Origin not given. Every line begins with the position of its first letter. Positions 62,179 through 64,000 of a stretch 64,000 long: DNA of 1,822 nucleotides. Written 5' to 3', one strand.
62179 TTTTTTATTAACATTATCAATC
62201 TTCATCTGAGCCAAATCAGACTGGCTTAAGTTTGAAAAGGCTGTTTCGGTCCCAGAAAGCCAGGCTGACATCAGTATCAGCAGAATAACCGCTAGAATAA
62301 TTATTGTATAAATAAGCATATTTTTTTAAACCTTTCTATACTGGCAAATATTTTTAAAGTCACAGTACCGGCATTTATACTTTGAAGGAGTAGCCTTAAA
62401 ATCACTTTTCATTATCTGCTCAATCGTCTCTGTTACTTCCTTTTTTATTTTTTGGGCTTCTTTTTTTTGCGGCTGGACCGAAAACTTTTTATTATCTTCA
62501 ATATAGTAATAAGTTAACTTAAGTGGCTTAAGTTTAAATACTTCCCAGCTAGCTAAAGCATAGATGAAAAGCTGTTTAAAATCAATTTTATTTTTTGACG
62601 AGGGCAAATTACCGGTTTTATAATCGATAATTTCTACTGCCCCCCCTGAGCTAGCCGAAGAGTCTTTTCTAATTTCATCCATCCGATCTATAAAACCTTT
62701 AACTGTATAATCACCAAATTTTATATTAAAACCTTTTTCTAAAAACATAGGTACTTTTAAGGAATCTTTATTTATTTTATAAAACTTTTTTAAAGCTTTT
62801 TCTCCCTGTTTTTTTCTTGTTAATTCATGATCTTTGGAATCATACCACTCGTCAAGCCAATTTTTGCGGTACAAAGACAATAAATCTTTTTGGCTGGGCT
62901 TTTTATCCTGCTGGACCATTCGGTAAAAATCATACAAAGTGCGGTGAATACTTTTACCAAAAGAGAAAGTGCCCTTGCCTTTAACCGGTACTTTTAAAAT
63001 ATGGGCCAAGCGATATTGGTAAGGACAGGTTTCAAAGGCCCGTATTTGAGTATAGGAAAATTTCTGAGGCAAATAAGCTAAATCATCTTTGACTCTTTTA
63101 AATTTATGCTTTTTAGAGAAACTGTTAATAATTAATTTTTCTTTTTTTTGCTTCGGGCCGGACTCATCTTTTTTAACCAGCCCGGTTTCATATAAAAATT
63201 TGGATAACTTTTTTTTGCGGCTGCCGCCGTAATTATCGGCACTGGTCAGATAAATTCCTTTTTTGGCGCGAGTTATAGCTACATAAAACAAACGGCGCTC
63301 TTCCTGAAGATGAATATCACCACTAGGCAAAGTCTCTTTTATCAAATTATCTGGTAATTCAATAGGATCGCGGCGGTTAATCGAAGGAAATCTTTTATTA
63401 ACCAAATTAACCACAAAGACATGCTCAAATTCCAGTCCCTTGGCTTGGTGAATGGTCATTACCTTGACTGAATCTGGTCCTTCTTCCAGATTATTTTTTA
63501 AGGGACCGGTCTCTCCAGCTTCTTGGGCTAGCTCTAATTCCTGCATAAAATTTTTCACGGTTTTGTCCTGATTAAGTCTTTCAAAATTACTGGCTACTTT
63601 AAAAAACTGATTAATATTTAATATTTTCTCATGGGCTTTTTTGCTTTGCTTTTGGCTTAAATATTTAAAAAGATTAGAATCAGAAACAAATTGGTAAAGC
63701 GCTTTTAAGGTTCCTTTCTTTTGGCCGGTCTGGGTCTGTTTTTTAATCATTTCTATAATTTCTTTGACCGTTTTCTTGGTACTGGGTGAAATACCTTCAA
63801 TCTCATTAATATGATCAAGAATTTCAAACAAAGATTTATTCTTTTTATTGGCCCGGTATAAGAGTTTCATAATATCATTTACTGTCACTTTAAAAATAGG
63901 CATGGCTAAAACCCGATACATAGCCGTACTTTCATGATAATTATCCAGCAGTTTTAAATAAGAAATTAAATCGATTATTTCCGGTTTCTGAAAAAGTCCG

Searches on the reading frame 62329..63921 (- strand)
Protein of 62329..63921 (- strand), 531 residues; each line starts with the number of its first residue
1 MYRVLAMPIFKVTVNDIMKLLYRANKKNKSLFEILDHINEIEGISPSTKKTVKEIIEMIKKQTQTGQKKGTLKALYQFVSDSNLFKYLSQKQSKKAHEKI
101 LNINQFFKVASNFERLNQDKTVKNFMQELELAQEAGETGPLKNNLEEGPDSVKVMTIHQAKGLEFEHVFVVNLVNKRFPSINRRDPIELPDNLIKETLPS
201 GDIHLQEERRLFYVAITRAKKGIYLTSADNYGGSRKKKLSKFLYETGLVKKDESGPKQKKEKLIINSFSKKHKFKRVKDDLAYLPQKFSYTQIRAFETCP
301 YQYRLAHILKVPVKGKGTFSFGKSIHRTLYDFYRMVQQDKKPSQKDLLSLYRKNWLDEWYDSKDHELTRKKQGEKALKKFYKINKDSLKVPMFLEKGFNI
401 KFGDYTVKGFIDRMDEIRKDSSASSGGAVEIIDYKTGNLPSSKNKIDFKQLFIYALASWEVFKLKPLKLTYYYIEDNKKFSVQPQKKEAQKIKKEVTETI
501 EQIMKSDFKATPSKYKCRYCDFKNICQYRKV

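Call 68: search_protein_families(library=pfam, proteins=[window:62329-63921:-], max_evalue=0.00001)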
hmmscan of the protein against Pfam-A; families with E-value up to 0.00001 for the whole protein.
window:62329-63921:- (531 aa): 3 families
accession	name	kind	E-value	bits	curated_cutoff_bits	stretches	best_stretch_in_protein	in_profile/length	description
PF12705.13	PDDEXK_1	-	1.1e-35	124.2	22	1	288-527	2-247/247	PD-(D/E)XK nuclease superfamily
PF13361.12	UvrD_C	-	4.8e-30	105.6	25.6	1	30-228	188-348/350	UvrD-like helicase C-terminal domain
PF13538.12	UvrD_C_2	-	3.9e-12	46.3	27.4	0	154-174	4-24/52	UvrD-like helicase C-terminal domain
